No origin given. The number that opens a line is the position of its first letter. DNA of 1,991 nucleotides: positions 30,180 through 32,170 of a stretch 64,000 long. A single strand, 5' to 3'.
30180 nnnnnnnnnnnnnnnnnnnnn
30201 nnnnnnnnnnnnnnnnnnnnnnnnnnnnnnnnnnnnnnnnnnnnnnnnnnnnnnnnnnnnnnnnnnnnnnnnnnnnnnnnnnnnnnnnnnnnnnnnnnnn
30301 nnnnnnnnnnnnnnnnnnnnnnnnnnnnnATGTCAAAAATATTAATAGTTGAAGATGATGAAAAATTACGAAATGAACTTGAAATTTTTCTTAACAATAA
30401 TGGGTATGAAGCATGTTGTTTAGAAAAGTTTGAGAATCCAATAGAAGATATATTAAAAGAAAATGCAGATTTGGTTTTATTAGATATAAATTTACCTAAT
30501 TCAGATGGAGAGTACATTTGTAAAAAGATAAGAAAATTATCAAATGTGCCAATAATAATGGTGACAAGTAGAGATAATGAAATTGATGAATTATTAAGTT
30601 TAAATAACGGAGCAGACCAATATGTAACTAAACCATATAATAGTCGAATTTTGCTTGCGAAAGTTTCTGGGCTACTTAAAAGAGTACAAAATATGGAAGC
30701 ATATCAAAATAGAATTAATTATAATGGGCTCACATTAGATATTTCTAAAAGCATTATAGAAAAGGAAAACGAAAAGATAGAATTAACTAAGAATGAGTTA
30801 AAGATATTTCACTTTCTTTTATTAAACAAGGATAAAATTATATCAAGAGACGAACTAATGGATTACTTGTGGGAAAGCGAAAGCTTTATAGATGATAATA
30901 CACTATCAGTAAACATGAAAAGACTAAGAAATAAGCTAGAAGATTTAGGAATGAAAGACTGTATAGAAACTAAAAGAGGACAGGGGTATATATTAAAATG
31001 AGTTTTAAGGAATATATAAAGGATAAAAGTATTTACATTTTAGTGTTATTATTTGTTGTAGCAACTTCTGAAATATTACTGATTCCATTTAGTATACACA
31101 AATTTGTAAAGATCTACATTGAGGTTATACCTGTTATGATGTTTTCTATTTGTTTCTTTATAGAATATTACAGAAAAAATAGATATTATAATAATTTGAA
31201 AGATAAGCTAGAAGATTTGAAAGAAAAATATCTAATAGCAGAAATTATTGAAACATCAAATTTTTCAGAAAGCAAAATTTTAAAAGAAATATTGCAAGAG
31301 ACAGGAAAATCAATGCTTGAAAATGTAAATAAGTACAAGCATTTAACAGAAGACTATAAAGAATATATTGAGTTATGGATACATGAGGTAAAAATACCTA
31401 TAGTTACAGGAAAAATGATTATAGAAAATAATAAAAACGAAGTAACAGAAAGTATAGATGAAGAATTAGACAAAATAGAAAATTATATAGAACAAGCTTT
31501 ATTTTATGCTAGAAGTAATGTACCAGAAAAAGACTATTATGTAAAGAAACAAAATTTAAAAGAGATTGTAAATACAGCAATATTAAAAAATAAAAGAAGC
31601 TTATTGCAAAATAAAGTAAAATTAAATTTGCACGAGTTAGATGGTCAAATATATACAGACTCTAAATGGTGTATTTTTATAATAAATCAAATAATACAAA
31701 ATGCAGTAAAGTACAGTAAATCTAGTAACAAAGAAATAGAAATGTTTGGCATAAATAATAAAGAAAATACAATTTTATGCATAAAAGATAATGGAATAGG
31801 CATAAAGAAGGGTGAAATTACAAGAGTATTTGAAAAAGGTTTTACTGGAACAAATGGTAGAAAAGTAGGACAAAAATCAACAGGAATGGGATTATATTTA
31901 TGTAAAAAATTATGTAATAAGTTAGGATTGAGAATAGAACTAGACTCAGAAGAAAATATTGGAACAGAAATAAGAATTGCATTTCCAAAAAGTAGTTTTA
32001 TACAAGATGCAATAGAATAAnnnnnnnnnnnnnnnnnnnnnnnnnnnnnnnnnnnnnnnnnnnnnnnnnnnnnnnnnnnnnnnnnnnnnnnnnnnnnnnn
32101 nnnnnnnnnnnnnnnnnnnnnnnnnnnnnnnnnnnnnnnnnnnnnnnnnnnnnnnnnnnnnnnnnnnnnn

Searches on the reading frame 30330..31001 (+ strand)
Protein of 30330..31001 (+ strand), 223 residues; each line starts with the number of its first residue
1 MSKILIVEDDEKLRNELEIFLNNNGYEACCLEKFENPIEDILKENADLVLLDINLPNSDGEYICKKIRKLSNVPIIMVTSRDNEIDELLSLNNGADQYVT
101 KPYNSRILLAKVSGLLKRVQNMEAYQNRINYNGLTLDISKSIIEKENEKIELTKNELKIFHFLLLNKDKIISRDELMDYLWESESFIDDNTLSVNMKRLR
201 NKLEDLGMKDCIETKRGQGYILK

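Call 67: search_protein_families(library=pfam, proteins=[window:30330-31001:+], max_evalue=0.00001)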
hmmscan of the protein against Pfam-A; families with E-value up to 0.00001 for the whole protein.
window:30330-31001:+ (223 aa): 2 families
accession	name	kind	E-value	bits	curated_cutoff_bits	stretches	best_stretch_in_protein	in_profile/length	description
PF00486.34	Trans_reg_C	-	3.3e-23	82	26.2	1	148-222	2-77/77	Transcriptional regulatory protein, C terminal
PF00072.30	Response_reg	-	7.4e-23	81.3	30.2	1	4-112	1-110/111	Response regulator receiver domain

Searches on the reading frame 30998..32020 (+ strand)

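Call 67: search_protein_families(library=pfam, proteins=[window:30998-32020:+], max_evalue=0.00001)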
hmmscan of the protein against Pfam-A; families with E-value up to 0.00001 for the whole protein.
window:30998-32020:+ (340 aa): 1 family
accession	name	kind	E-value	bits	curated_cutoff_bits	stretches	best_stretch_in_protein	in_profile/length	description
PF02518.31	HATPase_c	-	3.8e-19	69.6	26.4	1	221-331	2-109/111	Histidine kinase-, DNA gyrase B-, and HSP90-like ATPase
